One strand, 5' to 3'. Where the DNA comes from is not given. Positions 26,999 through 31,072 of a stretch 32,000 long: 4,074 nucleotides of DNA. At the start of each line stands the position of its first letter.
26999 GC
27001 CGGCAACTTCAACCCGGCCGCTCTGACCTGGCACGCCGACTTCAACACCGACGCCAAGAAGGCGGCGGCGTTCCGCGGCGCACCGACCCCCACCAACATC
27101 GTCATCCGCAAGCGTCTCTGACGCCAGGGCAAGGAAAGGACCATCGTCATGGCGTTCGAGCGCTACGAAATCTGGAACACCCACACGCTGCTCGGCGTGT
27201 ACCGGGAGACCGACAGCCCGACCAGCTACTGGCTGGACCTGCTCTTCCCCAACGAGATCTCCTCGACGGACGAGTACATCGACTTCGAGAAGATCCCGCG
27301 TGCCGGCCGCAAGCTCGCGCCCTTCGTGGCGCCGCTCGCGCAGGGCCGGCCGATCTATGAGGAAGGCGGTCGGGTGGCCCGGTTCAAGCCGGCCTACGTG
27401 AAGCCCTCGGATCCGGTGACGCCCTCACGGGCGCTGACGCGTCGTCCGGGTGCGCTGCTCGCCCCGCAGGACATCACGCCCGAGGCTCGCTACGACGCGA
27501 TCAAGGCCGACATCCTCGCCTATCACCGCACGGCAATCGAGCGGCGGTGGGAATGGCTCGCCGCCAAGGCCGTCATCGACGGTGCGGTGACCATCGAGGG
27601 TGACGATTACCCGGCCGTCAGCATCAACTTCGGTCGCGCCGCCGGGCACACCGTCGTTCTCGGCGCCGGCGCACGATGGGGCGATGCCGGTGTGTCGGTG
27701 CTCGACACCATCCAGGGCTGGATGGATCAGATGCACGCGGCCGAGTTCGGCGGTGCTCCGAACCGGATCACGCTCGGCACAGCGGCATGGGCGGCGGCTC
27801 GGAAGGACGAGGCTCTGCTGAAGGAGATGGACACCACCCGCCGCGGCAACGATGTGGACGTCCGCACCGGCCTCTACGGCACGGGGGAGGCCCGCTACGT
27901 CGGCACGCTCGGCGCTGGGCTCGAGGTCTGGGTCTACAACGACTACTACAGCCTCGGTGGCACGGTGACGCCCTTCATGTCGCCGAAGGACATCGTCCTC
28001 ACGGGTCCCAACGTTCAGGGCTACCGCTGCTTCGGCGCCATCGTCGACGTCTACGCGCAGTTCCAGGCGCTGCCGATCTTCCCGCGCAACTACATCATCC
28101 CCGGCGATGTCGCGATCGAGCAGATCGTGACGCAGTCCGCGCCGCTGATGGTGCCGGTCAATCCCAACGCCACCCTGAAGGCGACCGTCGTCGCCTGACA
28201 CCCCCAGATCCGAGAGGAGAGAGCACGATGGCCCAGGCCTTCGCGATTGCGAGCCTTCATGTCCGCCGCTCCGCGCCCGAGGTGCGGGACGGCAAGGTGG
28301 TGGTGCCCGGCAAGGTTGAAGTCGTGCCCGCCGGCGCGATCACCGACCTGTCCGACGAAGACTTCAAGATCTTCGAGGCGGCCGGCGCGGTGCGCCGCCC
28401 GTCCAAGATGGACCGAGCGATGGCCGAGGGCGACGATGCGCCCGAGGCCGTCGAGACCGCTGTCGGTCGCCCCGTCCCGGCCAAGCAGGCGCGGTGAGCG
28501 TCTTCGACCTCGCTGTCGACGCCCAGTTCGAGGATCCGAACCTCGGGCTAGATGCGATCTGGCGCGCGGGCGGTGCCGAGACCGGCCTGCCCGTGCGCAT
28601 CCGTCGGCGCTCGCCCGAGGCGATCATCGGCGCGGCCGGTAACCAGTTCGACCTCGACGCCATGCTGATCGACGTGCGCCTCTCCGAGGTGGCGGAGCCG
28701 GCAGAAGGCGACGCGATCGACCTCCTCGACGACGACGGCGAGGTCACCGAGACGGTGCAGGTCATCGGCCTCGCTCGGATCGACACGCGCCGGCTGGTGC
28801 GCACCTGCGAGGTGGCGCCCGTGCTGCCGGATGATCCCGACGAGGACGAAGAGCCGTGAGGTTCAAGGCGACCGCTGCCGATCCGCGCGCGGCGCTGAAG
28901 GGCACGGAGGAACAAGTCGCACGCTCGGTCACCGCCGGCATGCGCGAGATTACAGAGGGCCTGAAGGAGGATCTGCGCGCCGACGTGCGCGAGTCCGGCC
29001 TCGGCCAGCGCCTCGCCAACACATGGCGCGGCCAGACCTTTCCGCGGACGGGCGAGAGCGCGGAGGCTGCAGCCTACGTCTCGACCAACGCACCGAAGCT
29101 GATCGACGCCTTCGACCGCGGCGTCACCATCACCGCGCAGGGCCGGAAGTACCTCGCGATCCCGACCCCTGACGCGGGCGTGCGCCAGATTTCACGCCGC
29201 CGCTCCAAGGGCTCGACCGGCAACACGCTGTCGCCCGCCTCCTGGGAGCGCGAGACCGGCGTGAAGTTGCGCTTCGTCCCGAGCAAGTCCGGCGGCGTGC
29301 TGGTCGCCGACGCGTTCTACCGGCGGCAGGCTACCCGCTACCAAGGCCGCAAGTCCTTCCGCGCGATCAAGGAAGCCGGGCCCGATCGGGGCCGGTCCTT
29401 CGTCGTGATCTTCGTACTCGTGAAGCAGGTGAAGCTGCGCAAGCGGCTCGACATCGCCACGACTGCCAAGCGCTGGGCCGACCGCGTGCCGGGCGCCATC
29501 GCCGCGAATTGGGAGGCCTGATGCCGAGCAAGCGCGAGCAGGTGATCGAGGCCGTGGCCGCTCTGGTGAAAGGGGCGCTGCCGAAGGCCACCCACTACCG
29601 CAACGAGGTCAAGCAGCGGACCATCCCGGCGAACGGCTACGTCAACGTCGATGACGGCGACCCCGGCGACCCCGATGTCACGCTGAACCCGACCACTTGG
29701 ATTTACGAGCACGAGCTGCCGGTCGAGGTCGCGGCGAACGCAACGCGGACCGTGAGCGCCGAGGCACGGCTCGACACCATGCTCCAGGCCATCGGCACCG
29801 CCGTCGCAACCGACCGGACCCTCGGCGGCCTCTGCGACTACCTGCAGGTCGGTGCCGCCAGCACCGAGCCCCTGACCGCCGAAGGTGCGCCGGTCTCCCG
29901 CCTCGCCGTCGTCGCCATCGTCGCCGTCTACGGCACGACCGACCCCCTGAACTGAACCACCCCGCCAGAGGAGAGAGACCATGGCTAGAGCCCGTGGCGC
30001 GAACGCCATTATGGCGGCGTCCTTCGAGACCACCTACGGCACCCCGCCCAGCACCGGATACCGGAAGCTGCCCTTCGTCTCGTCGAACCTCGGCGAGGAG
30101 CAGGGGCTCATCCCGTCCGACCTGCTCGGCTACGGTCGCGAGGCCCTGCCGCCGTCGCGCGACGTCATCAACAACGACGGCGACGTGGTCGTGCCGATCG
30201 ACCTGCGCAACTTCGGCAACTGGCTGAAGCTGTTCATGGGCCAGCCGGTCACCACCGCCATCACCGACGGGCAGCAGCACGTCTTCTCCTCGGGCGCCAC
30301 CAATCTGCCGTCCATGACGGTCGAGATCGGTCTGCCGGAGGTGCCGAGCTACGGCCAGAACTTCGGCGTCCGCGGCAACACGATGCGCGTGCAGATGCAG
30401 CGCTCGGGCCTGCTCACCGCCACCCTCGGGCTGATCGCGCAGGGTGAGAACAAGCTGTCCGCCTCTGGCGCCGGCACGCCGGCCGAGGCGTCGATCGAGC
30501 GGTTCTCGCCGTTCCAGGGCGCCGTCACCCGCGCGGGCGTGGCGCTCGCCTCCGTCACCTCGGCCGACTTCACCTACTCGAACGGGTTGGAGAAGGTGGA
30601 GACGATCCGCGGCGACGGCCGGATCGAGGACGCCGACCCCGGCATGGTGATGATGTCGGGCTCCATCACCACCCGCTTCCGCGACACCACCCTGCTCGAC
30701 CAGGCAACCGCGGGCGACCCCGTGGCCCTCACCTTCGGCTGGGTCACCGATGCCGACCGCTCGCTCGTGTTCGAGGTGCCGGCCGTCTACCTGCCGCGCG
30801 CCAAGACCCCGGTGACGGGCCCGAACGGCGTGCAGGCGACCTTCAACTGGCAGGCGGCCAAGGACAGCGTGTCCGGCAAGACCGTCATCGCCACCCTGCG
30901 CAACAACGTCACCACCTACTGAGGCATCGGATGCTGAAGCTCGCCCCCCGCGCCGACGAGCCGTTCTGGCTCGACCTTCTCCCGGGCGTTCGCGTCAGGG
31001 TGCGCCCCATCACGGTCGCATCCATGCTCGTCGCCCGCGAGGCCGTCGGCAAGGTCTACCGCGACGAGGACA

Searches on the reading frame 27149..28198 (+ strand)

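Call 24: search_protein_families(library=phrogs, proteins=[window:27149-28198:+], max_evalue=0.001)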
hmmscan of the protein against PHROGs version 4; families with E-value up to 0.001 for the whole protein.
window:27149-28198:+ (349 aa): 6 families
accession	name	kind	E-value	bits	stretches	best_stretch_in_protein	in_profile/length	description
phrog_29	-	head and packaging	7.9e-81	273.4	1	5-348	25-359/439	major head protein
phrog_6020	-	head and packaging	2.5e-33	116.1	1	11-347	6-340/473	major head protein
phrog_2353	-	head and packaging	3.9e-25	89.5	1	8-303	3-294/481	major head protein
phrog_6281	-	unknown function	1.8e-23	84.3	1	7-188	2-181/209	-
phrog_18489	-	unknown function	3.7e-08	34.6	1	10-100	7-96/151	-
phrog_1005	-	head and packaging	7.3e-06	26.5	1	164-232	136-203/315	major head protein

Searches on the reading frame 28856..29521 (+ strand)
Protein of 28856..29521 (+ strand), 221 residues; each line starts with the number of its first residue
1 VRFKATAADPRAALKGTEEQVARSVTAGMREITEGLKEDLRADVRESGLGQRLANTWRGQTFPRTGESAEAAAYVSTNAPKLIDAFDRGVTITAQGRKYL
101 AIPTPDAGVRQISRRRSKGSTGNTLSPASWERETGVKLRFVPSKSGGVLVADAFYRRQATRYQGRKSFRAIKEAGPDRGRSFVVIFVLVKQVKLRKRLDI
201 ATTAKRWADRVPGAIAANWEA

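Call 24: search_protein_families(library=phrogs, proteins=[window:28856-29521:+], max_evalue=0.001)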
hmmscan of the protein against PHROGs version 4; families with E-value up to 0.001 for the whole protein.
window:28856-29521:+ (221 aa): 1 family
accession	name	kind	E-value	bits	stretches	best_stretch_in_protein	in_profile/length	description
phrog_6367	-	unknown function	1.3e-45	157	1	11-220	12-215/217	-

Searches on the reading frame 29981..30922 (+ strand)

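Call 24: search_protein_families(library=phrogs, proteins=[window:29981-30922:+], max_evalue=0.001)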
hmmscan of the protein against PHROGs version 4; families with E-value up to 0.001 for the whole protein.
window:29981-30922:+ (313 aa): 1 family
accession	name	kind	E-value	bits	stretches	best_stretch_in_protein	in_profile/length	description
phrog_290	-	tail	1.7e-58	199.9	1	1-313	11-336/411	minor tail protein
